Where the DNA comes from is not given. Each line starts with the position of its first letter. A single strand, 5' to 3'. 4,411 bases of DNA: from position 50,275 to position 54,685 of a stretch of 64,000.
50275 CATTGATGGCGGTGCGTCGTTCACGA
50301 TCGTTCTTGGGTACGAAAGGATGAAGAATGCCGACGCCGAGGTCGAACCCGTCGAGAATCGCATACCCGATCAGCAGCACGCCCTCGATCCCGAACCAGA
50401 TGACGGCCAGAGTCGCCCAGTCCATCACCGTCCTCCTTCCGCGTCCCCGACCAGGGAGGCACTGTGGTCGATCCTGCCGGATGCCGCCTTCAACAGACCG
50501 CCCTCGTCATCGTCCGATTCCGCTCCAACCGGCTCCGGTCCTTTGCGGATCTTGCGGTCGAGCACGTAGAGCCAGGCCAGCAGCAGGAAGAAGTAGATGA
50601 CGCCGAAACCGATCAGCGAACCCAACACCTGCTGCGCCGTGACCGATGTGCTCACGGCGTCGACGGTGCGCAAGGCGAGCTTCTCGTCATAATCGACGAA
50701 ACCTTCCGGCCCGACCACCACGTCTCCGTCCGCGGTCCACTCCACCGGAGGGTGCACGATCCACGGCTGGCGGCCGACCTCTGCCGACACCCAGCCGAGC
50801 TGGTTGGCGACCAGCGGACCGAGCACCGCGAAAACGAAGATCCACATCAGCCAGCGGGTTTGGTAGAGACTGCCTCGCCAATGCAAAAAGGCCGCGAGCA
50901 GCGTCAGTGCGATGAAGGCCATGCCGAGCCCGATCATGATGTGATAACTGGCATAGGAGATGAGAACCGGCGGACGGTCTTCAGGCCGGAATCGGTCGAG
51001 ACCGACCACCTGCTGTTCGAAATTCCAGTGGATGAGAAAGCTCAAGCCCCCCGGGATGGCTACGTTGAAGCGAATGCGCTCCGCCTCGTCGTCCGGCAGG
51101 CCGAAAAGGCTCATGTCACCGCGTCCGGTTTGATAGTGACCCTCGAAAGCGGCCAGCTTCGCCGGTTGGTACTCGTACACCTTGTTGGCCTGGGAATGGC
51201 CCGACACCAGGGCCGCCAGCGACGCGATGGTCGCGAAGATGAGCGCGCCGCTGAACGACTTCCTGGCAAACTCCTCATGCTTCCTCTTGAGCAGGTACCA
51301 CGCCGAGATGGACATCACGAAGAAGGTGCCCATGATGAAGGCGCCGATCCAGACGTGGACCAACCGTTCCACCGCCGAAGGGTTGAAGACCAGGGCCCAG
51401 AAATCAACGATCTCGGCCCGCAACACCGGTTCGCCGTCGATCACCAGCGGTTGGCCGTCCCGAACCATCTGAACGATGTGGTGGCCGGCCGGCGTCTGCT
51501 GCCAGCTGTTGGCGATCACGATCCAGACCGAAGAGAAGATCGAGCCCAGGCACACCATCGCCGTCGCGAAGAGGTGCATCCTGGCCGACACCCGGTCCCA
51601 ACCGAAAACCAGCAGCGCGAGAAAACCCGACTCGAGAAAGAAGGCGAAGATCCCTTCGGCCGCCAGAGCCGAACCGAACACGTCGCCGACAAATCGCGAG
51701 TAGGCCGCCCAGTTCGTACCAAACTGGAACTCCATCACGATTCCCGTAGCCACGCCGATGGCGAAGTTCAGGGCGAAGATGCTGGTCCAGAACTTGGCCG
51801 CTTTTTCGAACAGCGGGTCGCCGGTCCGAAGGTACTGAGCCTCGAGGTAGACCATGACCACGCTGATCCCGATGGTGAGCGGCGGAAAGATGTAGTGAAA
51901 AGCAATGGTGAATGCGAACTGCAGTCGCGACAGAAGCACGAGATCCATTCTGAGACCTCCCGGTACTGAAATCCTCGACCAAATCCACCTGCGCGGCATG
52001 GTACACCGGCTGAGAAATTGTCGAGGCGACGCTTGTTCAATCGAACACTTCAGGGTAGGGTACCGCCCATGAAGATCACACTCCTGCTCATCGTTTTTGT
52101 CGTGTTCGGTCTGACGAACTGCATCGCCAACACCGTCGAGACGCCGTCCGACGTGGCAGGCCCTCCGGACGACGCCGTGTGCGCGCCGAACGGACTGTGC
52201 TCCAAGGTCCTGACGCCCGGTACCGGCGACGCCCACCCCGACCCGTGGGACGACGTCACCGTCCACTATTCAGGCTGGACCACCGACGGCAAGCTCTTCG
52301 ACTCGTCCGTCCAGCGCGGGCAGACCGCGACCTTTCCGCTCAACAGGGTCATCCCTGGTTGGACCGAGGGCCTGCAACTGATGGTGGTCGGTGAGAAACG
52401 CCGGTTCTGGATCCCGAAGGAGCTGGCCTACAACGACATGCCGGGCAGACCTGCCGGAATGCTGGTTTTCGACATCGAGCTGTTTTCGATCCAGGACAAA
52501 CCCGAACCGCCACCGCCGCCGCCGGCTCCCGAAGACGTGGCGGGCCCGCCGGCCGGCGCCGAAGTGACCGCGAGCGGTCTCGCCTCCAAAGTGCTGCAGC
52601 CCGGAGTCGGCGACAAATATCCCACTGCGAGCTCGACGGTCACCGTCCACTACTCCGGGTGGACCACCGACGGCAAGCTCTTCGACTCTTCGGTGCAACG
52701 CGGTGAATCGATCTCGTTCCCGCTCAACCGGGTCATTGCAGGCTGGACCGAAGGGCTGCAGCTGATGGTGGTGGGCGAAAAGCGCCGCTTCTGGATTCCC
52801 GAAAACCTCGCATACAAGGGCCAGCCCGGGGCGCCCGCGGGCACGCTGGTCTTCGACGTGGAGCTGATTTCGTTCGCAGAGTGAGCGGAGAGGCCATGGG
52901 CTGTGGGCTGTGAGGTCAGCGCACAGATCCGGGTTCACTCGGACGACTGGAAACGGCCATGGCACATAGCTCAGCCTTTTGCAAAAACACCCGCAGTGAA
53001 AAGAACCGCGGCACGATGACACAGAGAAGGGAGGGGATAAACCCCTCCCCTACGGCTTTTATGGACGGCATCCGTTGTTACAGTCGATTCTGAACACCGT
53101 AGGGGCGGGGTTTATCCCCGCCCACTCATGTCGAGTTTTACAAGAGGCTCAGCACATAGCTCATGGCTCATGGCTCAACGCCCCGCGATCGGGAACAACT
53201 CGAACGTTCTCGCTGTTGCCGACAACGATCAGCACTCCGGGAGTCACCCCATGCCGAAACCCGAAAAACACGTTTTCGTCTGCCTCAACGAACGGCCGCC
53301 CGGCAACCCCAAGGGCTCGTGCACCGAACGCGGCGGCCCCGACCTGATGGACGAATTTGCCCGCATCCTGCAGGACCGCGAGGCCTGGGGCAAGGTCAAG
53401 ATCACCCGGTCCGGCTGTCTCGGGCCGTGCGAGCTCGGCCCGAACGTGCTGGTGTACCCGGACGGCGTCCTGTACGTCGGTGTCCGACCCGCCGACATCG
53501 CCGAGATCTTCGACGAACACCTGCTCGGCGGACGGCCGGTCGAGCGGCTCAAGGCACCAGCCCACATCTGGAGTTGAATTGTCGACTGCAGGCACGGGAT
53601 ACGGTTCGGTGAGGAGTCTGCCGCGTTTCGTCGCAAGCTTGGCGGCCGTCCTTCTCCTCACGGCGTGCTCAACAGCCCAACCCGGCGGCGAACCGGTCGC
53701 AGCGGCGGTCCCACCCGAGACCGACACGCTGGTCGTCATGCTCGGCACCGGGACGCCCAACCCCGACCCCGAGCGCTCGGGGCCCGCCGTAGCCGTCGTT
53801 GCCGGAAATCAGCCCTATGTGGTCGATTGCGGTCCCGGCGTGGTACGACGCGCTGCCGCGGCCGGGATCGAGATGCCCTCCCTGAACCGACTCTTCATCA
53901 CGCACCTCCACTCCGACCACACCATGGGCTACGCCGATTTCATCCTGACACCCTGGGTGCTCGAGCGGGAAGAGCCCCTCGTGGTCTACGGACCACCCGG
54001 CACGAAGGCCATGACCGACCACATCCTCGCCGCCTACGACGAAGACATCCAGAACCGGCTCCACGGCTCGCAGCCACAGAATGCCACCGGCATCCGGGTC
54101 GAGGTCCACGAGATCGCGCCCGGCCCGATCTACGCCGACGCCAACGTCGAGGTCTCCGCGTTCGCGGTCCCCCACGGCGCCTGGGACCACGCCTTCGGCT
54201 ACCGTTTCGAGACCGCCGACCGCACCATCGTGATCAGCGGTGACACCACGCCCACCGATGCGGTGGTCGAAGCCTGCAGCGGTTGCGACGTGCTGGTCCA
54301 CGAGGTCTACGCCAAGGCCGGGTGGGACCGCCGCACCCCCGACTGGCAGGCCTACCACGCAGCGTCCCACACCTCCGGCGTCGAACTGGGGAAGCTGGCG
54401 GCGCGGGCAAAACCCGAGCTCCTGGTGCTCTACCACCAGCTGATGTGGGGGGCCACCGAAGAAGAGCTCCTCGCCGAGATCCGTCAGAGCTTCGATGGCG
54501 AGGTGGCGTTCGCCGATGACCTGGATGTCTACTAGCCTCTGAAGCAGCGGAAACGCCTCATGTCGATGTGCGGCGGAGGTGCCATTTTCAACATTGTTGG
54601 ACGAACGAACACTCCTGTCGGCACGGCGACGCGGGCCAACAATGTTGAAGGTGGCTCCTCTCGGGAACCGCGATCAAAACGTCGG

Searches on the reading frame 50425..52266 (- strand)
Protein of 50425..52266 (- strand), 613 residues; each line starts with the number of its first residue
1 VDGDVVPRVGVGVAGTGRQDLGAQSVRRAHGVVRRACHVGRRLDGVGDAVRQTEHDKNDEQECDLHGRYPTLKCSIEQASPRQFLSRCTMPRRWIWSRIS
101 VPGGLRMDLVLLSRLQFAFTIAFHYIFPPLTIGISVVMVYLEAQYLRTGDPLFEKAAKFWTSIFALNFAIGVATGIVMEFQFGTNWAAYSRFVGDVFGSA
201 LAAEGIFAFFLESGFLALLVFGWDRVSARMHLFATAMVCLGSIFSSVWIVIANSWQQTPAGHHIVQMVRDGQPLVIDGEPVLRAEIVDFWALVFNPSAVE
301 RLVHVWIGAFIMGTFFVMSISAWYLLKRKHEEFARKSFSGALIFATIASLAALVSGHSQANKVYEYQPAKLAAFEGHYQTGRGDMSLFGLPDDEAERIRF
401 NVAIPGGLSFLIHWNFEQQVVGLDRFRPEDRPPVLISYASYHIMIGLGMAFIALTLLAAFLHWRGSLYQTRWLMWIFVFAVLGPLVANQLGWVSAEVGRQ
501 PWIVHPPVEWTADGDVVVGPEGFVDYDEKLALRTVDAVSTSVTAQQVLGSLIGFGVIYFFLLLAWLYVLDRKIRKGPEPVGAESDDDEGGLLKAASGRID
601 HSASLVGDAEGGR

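Call 53: search_protein_families(library=pfam, proteins=[window:50425-52266:-], max_evalue=0.00001)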
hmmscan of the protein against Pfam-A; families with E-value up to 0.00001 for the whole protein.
window:50425-52266:- (613 aa): 1 family
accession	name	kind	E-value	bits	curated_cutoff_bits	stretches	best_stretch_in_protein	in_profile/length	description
PF01654.22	Cyt_bd_oxida_I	-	1.7e-158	528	26.2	1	112-577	1-418/418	Cytochrome bd terminal oxidase subunit I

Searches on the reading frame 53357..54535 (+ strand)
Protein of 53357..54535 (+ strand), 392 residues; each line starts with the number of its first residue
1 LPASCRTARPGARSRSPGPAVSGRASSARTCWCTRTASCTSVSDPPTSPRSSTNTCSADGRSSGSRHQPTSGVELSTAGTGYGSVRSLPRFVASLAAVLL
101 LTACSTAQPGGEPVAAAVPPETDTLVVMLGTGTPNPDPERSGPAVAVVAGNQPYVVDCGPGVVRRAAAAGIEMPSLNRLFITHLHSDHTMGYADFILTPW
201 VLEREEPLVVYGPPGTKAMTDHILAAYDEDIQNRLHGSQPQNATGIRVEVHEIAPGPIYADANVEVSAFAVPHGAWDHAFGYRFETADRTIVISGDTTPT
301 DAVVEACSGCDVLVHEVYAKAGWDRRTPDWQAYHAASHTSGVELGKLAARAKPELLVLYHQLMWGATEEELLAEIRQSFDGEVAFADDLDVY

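Call 53: search_protein_families(library=pfam, proteins=[window:53357-54535:+], max_evalue=0.00001)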
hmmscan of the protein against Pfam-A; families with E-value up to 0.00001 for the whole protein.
window:53357-54535:+ (392 aa): 2 families
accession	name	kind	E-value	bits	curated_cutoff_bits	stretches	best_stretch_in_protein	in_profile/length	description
PF12706.13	Lactamase_B_2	-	2.1e-17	63.8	27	1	155-360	4-199/200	Beta-lactamase superfamily domain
PF00753.33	Lactamase_B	-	1.2e-09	38.9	22.7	1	140-360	4-196/196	Metallo-beta-lactamase superfamily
